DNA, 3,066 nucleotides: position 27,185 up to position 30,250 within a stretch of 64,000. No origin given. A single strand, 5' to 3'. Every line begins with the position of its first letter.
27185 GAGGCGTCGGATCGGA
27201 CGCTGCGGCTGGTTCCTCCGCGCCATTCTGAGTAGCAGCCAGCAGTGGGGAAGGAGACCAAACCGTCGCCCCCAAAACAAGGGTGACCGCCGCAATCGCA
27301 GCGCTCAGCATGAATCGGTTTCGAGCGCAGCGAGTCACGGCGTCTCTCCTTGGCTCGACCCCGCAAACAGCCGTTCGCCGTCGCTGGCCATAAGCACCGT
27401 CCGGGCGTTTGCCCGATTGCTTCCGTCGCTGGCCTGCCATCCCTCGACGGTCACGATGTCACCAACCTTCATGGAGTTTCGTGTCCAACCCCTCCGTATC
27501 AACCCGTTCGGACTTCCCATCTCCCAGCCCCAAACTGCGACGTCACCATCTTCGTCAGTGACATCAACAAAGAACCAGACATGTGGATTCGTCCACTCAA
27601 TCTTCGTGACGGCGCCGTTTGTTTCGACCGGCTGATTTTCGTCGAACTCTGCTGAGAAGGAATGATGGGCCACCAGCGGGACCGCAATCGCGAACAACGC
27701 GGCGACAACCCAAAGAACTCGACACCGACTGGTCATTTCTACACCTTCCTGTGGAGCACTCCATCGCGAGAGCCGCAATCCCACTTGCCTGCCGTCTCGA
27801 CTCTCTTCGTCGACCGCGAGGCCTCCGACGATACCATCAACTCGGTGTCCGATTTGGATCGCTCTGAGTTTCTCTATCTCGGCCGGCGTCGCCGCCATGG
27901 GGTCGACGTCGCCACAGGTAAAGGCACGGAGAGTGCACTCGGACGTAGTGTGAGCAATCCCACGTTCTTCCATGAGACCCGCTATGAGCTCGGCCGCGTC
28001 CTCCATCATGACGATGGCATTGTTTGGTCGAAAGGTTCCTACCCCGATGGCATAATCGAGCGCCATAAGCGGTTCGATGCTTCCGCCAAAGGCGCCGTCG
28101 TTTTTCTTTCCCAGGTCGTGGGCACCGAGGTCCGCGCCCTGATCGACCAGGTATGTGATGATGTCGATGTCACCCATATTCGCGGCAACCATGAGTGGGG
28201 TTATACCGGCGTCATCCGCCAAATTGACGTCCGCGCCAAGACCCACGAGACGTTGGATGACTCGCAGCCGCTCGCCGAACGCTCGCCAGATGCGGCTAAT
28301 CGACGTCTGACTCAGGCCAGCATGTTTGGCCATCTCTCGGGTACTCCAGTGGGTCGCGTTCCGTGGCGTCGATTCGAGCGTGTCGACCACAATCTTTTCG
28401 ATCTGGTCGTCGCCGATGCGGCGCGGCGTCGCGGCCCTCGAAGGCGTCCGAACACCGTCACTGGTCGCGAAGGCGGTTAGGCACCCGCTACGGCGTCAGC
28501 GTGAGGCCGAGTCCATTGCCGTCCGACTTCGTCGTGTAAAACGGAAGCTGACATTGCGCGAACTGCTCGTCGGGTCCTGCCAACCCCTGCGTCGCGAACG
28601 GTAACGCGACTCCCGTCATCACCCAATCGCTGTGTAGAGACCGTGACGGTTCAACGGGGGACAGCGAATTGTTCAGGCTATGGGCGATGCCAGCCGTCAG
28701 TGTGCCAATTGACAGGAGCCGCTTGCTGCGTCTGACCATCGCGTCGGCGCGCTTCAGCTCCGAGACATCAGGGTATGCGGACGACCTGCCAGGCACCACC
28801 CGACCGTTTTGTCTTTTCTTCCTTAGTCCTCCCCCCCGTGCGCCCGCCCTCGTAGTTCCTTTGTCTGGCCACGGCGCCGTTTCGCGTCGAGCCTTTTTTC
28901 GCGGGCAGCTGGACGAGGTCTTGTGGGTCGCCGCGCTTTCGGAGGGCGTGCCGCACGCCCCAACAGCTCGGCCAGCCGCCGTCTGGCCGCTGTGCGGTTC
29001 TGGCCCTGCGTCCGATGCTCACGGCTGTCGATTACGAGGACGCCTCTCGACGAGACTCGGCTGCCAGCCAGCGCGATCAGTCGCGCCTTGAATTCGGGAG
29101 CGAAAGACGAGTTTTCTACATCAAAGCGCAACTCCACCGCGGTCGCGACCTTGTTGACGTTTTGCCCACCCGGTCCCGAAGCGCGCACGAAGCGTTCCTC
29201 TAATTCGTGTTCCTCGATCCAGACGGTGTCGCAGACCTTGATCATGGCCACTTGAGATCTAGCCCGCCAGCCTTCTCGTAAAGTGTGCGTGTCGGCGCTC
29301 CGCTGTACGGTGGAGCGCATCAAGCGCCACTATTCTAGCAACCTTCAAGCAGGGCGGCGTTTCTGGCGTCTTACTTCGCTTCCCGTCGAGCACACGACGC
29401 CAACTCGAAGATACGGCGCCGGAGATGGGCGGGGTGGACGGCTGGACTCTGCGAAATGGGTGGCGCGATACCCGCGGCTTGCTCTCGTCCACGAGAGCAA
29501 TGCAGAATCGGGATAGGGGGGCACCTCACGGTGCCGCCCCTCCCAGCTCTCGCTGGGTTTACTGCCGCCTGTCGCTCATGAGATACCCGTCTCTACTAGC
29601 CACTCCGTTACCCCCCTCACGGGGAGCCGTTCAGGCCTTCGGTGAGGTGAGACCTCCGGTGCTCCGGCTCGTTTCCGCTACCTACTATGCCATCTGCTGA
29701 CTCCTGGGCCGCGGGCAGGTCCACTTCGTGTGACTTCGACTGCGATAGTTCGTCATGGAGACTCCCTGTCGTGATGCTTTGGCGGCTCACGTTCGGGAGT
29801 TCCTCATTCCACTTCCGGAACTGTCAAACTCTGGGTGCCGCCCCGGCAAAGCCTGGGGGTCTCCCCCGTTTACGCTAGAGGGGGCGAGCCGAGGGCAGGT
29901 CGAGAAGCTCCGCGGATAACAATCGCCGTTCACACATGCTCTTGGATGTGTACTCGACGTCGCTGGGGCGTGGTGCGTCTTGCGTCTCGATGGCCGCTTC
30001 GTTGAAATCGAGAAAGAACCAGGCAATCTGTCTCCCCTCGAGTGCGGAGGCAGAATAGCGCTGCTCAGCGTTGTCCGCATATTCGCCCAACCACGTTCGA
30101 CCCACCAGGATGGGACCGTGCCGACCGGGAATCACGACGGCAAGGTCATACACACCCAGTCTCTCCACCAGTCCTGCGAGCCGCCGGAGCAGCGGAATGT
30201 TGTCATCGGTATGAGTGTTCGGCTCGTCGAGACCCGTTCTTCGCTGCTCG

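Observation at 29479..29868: ~390-nt GNRA-hairpin-rich structured RNA candidate that fits no family I can recognise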

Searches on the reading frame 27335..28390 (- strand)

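Call 15: search_protein_families(library=pfam, proteins=[window:27335-28390:-], max_evalue=0.1)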
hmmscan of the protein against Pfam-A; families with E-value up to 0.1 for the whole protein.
window:27335-28390:- (351 aa): 9 families
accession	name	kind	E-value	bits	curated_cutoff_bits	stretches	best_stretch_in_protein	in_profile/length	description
PF19649.4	DUF6152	-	2.4e-30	105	27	1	232-325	2-94/98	Family of unknown function (DUF6152)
PF00023.36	Ank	-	4e-08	33.6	21.1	1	62-92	2-32/33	Ankyrin repeat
PF13637.12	Ank_4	-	9e-07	29.5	22.7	1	36-82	4-50/50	Ankyrin repeats (many copies)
PF12796.13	Ank_2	-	1.3e-06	29.3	27.3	1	42-89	10-56/90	Ankyrin repeats (3 copies)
PF13606.12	Ank_3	-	4.5e-05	23.9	22.3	1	62-88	2-28/30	Ankyrin repeat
PF01418.23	HTH_6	-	0.00016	22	28.3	1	2-39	22-59/77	Helix-turn-helix domain, rpiR family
PF13857.12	Ank_5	-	0.0044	17.8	27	1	52-92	6-46/56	Ankyrin repeats (many copies)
PF18024.7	HTH_50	-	0.0054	16.8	27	1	13-38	22-47/50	Helix-turn-helix domain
PF13560.12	HTH_31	-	0.028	15.2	27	1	10-39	10-39/64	Helix-turn-helix domain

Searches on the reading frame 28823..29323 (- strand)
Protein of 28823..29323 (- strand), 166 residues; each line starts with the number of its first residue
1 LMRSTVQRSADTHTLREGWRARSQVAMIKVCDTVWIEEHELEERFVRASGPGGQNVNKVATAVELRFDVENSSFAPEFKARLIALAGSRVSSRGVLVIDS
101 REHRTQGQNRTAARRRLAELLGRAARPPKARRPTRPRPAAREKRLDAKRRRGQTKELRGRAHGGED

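Call 15: search_protein_families(library=pfam, proteins=[window:28823-29323:-], max_evalue=0.1)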
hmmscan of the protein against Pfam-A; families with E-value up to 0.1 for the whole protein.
window:28823-29323:- (166 aa): 1 family
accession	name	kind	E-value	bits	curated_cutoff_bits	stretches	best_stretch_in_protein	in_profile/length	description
PF00472.26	RF-1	-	3.1e-20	72.7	35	1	34-158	5-116/116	RF-1 domain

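Call 20: find_encoding_contigs(protein=window:28823-29248:-, flank=10000, max_places=10)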
Protein window:28823-29248:- (141 aa): no gene with exactly this product is on record in the collection.

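Call 23: find_encoding_contigs(protein=window:28823-29323:-, flank=10000, max_places=6)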
Protein window:28823-29323:- (166 aa): no gene with exactly this product is on record in the collection.

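Call 25: find_related_loci(query=window:28823-29248:-, collection=genome_contigs, flank=4000)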
Query window:28823-29248:- (141 aa) in genome_contigs; peptide patterns used: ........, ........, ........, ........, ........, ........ (x = any residue, [..] = any of these).
600 stretches matched a pattern (row limit reached: there are more); 543 encode a relative of the query (tblastn E <= 1e-3); the best 80 are kept; 80 distinct loci.
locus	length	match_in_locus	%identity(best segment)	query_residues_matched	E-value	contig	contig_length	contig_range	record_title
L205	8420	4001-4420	76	1-140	3e-64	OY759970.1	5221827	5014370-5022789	MAG: Vicinamibacterales bacterium isolate d8048395-9ec3-4be5-9403-ce9d0d334964 genome assembly, chromosome: 1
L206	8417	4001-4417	71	2-140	3e-60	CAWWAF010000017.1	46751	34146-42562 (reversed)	MAG TPA_asm: uncultured bacterium isolate ERR3589567_binner13_78 genome assembly, contig: ERZ7462743.329, whole genome s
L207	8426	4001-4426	63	2-141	1e-49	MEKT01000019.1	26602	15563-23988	MAG: Acidobacteria bacterium RIFCSPLOWO2_02_FULL_65_29 rifcsplowo2_02_scaffold_11929, whole genome shotgun sequence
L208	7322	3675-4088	64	2-141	1e-45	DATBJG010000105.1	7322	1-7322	MAG TPA_asm: Vicinamibacterales bacterium isolate SMAG_U3914 k141_733557, whole genome shotgun sequence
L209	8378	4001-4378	61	11-136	1e-43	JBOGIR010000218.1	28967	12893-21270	MAG: Vicinamibacterales bacterium isolate M3-S_metawrap_bin.60 k127_2136459, whole genome shotgun sequence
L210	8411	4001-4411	57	3-138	3e-42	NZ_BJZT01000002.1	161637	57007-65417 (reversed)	Methylobacterium haplocladii strain NBRC 107714 sequence002, whole genome shotgun sequence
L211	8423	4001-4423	56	2-140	2e-41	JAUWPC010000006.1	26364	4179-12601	MAG: Desulfobacteraceae bacterium isolate CSMAG_2466 CSMAG_2466_k141_927420_length_26364_cov_32.7922, whole genome shotg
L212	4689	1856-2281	52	1-141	2e-41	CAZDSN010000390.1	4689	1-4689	MAG TPA_asm: uncultured Ardenticatenaceae bacterium isolate SRP173033_co1_193 genome assembly, contig: NODE_52524_length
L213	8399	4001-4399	65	2-133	4e-41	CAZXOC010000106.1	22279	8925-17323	MAG TPA_asm: uncultured Planctomycetaceae bacterium isolate SRP068000_co1_356 genome assembly, contig: NODE_3008_length_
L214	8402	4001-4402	57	2-134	1e-40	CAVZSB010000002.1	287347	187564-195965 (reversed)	MAG: uncultured Alphaproteobacteria bacterium isolate MFD05705.bin.1.150 genome assembly, contig: contig_15382, whole ge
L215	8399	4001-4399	53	2-133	2e-40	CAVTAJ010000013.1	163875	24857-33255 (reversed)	MAG: Nitrospirota bacterium isolate MFD04651.bin.2.58 genome assembly, contig: contig_4090, whole genome shotgun sequenc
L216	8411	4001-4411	54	1-136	5e-40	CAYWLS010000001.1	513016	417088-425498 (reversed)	MAG TPA_asm: uncultured Hyphomicrobiales bacterium isolate SRP263991_co5_176 genome assembly, contig: NODE_6_length_5130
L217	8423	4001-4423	52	1-140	3e-40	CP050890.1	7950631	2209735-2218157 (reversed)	MAG: Thiohalocapsa sp. PB-PSB1 isolate PB-PSB1-LS01-2011a chromosome, complete genome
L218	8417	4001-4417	53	3-140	1e-39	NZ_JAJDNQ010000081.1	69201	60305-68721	MAG: Thiohalocapsa sp. isolate ALSabin.124 k141_4924131, whole genome shotgun sequence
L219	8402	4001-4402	55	1-133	1e-39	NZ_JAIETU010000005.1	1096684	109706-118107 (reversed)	MAG: Hyphomicrobium sp. isolate time.spades.CONCOCT.2.5kb_061 c_000000000002, whole genome shotgun sequence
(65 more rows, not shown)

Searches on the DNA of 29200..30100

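Call 4: search_rna_families(source=window, start=29200, end=30100, threshold=evalue, max_evalue=10, show_alignments=3)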
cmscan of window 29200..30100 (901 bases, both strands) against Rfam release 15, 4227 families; matches with E-value up to 10: 6.
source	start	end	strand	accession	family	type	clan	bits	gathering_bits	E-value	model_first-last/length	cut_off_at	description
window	29634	29722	-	RF01998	group-II-D1D4-1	Intron;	CL00102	32.6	35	0.00061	1-84/84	no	Group II catalytic intron D1-D4-1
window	29767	29848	+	RF01689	AdoCbl-II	Cis-reg; riboswitch;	CL00101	15.9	36.5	1.9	1-81/81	no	AdoCbl-II (Cobalamin/B12) riboswitch aptamer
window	29295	29319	+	RF03862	MIR5274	Gene; miRNA;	-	15.4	100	6.5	1-95/95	no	MIR5274 microRNA precursor family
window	29614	29648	-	RF02926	DUF2693-FD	Gene; sRNA;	-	13.9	44.5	9.4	1-49/49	no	DUF2693-FD RNA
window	29713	29763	-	RF02473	GlsR4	Gene; snRNA; snoRNA; CD-box;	-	13.5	70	9.6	1-61/61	no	Small nucleolar RNA GlsR4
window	29489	29549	-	RF01151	snoU82P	Gene; snRNA; snoRNA; CD-box;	-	10.1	42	9.8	1-55/55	no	Small nucleolar RNA U82P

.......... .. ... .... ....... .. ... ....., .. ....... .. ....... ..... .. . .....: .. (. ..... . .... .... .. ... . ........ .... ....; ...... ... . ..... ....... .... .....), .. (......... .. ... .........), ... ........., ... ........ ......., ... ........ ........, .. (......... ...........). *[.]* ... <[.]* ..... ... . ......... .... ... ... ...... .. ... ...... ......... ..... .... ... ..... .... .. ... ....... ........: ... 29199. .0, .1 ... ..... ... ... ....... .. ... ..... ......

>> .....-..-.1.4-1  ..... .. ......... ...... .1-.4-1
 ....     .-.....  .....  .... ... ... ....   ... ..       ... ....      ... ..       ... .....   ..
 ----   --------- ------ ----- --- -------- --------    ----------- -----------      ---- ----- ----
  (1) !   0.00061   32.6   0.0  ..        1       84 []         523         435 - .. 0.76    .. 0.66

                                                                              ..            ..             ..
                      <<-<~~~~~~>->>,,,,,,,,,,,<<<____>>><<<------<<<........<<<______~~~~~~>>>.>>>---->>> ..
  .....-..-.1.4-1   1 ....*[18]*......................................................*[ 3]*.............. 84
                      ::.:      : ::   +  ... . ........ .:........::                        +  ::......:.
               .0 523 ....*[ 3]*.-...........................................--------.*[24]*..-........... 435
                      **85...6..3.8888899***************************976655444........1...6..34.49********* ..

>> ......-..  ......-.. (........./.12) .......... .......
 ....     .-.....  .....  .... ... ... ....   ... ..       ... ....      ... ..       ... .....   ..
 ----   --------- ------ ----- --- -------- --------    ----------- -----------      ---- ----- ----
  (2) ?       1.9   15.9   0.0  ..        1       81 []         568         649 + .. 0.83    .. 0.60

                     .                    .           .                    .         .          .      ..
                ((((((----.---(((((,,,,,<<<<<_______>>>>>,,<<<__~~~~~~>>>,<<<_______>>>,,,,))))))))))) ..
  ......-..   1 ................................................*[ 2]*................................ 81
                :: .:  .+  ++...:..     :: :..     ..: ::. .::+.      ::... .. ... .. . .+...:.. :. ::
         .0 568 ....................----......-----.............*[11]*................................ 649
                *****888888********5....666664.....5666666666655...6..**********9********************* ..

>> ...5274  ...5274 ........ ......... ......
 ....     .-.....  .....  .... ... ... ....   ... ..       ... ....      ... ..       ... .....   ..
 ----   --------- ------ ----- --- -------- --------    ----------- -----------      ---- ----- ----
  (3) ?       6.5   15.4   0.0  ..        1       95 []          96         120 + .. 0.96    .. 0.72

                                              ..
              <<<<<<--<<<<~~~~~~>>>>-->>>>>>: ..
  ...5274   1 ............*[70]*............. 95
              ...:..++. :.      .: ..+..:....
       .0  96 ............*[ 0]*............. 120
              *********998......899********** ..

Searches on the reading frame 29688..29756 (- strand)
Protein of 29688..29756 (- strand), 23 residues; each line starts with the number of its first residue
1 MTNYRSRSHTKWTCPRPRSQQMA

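Call 45: search_protein_families(library=pfam, proteins=[window:29688-29756:-], max_evalue=1)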
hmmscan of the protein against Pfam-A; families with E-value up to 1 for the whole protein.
seq(23 aa): 0 families

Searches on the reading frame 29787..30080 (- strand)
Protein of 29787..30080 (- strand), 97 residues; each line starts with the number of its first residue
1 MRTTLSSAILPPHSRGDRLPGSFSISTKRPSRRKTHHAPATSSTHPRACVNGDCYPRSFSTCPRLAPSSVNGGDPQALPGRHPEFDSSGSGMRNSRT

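Call 15: search_protein_families(library=pfam, proteins=[window:29787-30080:-], max_evalue=0.1)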
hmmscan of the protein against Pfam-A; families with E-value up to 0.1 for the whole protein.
window:29787-30080:- (97 aa): 0 families
